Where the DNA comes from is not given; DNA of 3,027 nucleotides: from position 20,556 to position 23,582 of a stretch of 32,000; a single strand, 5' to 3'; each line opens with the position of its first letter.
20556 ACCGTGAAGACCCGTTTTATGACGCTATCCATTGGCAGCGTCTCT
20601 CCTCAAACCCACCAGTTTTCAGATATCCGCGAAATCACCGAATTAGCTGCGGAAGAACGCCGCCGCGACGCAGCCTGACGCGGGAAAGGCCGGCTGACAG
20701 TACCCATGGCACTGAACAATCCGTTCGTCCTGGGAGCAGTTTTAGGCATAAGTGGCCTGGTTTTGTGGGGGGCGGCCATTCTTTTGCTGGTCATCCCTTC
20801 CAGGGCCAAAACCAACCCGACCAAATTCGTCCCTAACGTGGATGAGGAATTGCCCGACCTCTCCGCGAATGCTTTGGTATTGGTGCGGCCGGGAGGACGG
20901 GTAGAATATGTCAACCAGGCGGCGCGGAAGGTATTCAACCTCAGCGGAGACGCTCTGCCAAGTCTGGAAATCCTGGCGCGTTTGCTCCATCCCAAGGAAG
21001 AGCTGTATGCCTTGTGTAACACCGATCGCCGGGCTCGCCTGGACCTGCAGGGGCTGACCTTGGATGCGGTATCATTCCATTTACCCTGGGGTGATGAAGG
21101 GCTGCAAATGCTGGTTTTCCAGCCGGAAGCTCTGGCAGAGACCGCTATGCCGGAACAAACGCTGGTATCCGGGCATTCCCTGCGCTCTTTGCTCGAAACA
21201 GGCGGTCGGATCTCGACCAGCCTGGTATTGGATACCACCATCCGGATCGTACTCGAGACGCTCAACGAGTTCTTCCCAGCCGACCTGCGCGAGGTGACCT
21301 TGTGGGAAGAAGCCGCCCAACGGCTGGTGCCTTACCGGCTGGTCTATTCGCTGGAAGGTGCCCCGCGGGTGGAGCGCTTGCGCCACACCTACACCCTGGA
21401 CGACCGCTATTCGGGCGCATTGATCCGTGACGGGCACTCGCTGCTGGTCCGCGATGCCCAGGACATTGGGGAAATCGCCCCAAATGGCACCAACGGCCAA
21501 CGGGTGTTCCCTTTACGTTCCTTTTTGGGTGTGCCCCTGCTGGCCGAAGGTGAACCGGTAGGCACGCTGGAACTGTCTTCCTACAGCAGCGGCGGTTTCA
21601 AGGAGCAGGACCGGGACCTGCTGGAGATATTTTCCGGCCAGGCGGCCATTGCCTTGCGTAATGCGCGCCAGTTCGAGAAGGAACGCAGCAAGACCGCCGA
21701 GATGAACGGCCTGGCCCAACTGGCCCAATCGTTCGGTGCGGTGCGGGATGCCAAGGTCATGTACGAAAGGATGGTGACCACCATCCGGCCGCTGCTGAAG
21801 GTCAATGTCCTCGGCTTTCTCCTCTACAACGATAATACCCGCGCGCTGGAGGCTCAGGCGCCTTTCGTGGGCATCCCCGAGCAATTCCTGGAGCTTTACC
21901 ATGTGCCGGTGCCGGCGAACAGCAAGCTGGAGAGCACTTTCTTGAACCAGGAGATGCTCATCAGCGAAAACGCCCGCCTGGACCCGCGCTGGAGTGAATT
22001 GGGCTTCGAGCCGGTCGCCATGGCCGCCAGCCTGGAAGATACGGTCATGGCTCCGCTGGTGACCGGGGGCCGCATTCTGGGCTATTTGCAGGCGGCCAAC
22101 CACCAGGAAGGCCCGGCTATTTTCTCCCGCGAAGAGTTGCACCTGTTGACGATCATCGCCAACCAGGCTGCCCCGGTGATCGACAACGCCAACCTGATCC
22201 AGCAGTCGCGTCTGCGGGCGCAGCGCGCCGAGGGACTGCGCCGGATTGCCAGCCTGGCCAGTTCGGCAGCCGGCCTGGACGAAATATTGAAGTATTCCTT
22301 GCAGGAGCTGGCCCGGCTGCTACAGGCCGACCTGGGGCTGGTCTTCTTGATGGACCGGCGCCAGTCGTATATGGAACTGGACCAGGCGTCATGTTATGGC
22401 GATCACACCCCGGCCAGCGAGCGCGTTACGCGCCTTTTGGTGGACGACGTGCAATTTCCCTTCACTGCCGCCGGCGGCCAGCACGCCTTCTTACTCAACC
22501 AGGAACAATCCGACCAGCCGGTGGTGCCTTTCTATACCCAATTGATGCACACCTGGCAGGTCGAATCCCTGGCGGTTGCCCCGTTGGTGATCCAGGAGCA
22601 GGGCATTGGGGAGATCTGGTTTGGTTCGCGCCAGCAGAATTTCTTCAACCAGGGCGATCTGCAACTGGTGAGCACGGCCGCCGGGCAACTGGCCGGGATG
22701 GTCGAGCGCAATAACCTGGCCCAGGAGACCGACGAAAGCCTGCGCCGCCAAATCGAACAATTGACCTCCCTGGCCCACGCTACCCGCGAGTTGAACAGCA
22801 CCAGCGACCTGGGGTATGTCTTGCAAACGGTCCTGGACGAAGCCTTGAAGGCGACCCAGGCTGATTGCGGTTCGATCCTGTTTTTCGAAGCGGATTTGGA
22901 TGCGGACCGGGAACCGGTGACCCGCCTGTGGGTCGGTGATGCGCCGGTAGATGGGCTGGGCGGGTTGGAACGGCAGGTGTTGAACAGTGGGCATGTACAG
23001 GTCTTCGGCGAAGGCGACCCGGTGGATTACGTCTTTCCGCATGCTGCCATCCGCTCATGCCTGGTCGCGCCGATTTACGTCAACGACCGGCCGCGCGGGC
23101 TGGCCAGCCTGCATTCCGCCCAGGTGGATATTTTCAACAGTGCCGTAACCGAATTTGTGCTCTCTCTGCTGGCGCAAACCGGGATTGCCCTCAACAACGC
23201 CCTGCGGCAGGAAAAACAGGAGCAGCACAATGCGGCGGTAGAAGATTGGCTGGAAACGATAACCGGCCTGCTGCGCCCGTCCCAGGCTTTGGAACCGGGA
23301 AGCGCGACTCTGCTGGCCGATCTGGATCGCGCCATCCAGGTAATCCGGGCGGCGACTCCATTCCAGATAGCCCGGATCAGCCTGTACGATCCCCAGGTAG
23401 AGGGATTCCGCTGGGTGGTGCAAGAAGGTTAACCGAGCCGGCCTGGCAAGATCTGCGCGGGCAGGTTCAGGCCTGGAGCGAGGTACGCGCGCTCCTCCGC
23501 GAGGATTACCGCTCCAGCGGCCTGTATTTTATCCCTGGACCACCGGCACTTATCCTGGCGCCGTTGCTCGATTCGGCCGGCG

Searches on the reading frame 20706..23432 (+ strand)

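Call 33: search_protein_families(library=pfam, proteins=[window:20706-23432:+], max_evalue=0.01)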
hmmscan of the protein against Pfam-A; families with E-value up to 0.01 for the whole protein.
window:20706-23432:+ (908 aa): 4 families
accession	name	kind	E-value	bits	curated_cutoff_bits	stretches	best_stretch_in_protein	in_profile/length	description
PF13185.12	GAF_2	-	5.4e-43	146.9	28.6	4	175-317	4-135/136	GAF domain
PF01590.32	GAF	-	1.4e-41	142.6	22.4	4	175-317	2-133/133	GAF domain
PF13492.12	GAF_3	-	3.4e-26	92.6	27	3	220-319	32-129/129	GAF domain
PF11849.14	DUF3369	-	0.0008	20.2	27.2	0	297-323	139-165/168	Domain of unknown function (DUF3369)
